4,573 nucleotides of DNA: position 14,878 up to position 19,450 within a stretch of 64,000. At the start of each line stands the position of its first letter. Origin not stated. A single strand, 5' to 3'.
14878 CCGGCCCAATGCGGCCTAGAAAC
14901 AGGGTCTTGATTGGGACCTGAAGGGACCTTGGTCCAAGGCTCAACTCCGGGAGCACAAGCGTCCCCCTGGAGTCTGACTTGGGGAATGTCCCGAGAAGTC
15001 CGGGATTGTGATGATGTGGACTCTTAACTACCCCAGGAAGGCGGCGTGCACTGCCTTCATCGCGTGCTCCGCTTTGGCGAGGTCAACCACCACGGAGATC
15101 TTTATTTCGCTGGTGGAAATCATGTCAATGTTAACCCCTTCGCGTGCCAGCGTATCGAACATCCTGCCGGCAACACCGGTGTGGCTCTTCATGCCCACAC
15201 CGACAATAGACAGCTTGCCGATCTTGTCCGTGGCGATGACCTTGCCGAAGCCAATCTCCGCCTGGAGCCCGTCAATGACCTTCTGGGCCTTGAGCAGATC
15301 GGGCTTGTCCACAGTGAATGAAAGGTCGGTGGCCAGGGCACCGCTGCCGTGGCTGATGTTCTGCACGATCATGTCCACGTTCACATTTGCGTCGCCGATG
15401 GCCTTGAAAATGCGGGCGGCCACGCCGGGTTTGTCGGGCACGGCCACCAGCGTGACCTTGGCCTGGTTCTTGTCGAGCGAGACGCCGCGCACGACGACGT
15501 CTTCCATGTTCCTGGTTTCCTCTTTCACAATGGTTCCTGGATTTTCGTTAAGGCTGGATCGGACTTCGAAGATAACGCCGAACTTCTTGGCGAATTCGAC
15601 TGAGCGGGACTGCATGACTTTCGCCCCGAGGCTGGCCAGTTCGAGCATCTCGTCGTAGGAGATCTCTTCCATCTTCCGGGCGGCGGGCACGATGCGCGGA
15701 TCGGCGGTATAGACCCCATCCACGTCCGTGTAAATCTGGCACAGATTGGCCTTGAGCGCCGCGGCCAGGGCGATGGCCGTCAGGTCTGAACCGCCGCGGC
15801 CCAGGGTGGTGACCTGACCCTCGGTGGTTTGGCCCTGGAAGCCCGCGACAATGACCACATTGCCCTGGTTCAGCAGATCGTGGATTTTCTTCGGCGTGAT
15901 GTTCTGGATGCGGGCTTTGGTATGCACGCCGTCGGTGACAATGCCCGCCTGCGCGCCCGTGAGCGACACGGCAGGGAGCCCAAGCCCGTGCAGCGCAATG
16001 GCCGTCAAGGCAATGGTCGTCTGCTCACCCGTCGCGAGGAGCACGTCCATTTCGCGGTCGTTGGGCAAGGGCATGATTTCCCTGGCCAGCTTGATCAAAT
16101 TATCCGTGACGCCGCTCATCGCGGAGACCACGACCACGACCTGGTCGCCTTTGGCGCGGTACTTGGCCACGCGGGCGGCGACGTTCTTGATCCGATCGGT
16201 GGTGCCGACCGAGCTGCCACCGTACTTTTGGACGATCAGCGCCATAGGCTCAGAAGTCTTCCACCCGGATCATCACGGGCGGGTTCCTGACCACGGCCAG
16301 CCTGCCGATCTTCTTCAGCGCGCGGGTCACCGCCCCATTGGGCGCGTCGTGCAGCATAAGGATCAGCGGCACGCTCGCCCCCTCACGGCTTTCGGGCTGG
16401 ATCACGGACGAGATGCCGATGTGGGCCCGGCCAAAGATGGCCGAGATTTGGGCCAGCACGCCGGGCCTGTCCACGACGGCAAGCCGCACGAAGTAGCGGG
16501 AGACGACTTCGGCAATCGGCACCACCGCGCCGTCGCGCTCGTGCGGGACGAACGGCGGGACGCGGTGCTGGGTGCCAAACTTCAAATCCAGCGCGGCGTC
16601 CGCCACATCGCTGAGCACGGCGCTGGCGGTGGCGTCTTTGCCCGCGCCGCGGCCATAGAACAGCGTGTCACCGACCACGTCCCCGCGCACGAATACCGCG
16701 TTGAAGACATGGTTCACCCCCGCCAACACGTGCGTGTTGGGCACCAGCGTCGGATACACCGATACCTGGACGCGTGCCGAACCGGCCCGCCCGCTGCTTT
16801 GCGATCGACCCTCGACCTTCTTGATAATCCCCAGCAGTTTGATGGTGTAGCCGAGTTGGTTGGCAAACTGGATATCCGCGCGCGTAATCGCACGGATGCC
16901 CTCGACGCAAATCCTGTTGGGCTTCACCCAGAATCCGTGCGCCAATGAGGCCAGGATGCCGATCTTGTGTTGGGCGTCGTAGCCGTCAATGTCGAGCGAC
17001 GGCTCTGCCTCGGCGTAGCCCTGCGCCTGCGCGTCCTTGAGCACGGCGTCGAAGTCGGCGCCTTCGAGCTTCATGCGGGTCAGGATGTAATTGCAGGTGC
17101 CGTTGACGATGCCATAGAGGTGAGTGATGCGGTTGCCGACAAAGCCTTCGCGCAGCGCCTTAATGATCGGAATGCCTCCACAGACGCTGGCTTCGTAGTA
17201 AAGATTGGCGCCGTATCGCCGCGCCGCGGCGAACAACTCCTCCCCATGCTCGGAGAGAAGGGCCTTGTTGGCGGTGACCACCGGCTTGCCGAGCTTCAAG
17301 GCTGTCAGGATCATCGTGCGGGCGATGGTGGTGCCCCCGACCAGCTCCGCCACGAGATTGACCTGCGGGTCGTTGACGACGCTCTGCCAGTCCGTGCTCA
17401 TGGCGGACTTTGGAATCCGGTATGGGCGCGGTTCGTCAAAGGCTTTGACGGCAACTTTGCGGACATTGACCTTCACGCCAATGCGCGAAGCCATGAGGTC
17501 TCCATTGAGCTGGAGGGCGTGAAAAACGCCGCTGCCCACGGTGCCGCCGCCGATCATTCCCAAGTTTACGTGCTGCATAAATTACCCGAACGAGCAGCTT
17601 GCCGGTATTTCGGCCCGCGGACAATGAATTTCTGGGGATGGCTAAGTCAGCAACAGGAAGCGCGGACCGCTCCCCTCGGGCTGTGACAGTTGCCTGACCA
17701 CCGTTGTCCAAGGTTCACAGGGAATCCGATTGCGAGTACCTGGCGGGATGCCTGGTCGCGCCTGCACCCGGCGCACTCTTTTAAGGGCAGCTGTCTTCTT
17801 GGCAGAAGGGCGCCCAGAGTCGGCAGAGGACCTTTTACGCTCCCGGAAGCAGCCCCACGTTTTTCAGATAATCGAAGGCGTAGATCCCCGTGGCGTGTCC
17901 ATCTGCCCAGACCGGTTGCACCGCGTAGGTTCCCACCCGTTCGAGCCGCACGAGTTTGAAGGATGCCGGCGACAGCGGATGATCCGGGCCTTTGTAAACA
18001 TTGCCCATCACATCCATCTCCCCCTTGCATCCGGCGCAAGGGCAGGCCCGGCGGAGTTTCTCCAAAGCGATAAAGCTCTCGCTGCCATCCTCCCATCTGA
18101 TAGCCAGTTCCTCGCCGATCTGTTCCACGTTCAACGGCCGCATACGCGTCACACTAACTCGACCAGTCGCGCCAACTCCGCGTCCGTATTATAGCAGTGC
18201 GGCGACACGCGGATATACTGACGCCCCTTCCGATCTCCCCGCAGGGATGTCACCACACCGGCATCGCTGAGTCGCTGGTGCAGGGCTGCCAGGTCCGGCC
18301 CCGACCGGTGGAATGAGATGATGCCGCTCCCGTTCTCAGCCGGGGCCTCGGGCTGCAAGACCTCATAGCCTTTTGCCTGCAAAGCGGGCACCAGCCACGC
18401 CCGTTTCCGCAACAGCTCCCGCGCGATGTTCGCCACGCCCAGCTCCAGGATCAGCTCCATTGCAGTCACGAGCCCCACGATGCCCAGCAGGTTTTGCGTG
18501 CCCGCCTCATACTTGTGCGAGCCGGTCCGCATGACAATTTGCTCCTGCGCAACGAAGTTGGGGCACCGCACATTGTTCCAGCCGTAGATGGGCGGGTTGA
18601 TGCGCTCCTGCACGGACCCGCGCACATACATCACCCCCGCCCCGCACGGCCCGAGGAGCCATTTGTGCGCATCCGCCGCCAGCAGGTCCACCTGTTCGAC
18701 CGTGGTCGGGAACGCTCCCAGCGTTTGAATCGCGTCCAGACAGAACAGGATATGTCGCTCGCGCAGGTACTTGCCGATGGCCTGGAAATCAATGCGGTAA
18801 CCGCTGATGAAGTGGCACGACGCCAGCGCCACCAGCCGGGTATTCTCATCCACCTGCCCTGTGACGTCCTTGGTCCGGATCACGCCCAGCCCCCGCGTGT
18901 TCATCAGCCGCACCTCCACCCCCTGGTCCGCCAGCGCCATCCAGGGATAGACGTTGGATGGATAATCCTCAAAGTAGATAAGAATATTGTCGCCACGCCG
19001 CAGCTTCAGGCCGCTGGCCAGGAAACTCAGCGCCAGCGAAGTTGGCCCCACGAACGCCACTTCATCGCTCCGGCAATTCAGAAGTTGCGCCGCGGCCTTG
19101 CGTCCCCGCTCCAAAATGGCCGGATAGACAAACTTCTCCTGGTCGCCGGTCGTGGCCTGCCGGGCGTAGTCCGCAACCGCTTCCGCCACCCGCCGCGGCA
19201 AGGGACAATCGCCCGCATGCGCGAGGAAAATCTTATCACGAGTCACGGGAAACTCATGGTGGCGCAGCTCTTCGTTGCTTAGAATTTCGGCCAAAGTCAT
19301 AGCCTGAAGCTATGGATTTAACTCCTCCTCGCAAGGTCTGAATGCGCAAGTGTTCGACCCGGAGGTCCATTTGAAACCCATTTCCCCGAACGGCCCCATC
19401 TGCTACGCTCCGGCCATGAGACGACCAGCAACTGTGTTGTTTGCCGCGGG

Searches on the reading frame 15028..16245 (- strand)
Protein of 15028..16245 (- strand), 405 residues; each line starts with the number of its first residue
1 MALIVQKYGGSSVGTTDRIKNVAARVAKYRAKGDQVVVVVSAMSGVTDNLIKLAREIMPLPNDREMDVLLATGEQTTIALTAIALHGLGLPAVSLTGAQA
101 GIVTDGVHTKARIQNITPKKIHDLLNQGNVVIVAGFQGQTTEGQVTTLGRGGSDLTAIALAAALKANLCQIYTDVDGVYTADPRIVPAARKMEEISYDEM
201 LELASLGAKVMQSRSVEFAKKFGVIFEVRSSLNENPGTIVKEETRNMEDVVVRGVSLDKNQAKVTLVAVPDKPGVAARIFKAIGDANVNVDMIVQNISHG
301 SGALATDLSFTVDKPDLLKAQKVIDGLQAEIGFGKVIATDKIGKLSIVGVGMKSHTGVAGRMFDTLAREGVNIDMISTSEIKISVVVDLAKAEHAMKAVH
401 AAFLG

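Call 65: search_protein_families(library=pfam, proteins=[window:15028-16245:-], max_evalue=0.00001)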
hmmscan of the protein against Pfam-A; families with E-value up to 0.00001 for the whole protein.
window:15028-16245:- (405 aa): 4 families
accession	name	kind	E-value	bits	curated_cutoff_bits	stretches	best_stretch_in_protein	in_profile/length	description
PF00696.33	AA_kinase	-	1.9e-53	182.1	24.9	1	3-221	2-225/234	Amino acid kinase family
PF22468.2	ACT_9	-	4.1e-38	129.4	27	2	345-403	1-61/61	ACT domain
PF01842.31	ACT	-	1.9e-20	72.7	27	2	265-324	3-61/66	ACT domain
PF13840.12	ACT_7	-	7.2e-18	64.6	27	1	339-400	3-64/65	ACT domain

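Call 79: find_encoding_contigs(protein=window:15028-16245:-, flank=1000, max_places=3)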
Protein window:15028-16245:- (405 aa): 13 contigs read that carry it; 3 places shown.
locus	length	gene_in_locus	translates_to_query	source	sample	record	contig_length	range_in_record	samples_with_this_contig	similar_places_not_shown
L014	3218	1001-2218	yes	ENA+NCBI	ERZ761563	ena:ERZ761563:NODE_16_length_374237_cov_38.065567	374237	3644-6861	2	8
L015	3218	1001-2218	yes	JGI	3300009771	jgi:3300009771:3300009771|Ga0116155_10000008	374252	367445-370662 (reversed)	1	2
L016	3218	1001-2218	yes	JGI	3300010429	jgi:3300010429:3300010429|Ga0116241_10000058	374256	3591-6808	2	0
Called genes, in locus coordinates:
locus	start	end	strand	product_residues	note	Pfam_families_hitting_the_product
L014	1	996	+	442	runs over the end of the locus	PF03447:NAD_binding_3, PF00742:Homoserine_dh, PF01842:ACT (weak)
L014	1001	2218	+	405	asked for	PF00696:AA_kinase, PF01842:ACT, PF22468:ACT_9, PF13840:ACT_7, PF01842:ACT (weak), PF22468:ACT_9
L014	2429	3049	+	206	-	PF01844:HNH, PF14279:HNH_5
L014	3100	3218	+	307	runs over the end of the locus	PF13354:Beta-lactamase2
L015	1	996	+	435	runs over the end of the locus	PF03447:NAD_binding_3, PF00742:Homoserine_dh, PF01842:ACT (weak)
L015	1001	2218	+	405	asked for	PF00696:AA_kinase, PF01842:ACT, PF22468:ACT_9, PF13840:ACT_7, PF01842:ACT (weak), PF22468:ACT_9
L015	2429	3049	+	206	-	PF01844:HNH, PF14279:HNH_5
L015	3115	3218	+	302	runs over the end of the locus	PF13354:Beta-lactamase2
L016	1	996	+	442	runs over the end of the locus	PF03447:NAD_binding_3, PF00742:Homoserine_dh, PF01842:ACT (weak)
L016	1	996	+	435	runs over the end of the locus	PF03447:NAD_binding_3, PF00742:Homoserine_dh, PF01842:ACT (weak)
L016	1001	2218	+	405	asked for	PF00696:AA_kinase, PF01842:ACT, PF22468:ACT_9, PF13840:ACT_7, PF01842:ACT (weak), PF22468:ACT_9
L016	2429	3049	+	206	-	PF01844:HNH, PF14279:HNH_5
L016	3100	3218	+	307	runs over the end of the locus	PF13354:Beta-lactamase2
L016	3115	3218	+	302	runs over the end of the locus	PF13354:Beta-lactamase2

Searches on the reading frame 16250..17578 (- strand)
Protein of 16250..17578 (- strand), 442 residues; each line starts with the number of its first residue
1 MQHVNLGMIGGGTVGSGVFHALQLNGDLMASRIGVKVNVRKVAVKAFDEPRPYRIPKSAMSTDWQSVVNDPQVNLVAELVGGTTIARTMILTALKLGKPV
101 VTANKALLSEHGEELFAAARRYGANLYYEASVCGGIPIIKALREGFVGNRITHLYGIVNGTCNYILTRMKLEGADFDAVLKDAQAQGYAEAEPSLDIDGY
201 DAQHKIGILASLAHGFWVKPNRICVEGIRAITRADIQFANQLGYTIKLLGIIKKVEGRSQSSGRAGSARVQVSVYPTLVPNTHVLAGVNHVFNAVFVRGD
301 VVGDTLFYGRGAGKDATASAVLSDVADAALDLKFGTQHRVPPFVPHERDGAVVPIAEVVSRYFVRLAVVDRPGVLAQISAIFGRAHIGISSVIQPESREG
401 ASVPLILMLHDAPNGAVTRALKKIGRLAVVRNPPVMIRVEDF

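Call 65: search_protein_families(library=pfam, proteins=[window:16250-17578:-], max_evalue=0.00001)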
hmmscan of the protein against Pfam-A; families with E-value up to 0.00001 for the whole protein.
window:16250-17578:- (442 aa): 3 families
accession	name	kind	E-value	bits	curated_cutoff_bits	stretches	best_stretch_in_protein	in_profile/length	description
PF00742.24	Homoserine_dh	-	6.5e-62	208.9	22.9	1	137-325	1-172/173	Homoserine dehydrogenase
PF03447.22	NAD_binding_3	-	5.6e-17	63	24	1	10-129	1-116/116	Homoserine dehydrogenase, NAD binding domain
PF01842.31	ACT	-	5.6e-07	29.7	27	1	364-425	3-65/66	ACT domain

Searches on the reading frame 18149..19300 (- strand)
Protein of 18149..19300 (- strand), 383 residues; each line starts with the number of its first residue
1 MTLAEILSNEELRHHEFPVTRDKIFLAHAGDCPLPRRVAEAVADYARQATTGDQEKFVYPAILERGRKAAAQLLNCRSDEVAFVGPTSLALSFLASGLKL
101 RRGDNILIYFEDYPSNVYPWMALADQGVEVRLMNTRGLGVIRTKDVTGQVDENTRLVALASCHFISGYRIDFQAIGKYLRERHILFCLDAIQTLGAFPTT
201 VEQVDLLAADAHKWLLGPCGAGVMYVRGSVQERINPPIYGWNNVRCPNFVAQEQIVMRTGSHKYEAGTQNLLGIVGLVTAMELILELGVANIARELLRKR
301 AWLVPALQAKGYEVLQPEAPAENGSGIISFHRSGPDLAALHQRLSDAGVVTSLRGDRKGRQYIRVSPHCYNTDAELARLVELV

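Call 65: search_protein_families(library=pfam, proteins=[window:18149-19300:-], max_evalue=0.00001)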
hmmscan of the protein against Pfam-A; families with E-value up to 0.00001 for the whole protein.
window:18149-19300:- (383 aa): 1 family
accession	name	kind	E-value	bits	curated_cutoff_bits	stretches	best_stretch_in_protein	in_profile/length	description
PF00266.25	Aminotran_5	-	1.2e-49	169.8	21.5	1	24-379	1-371/371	Aminotransferase class-V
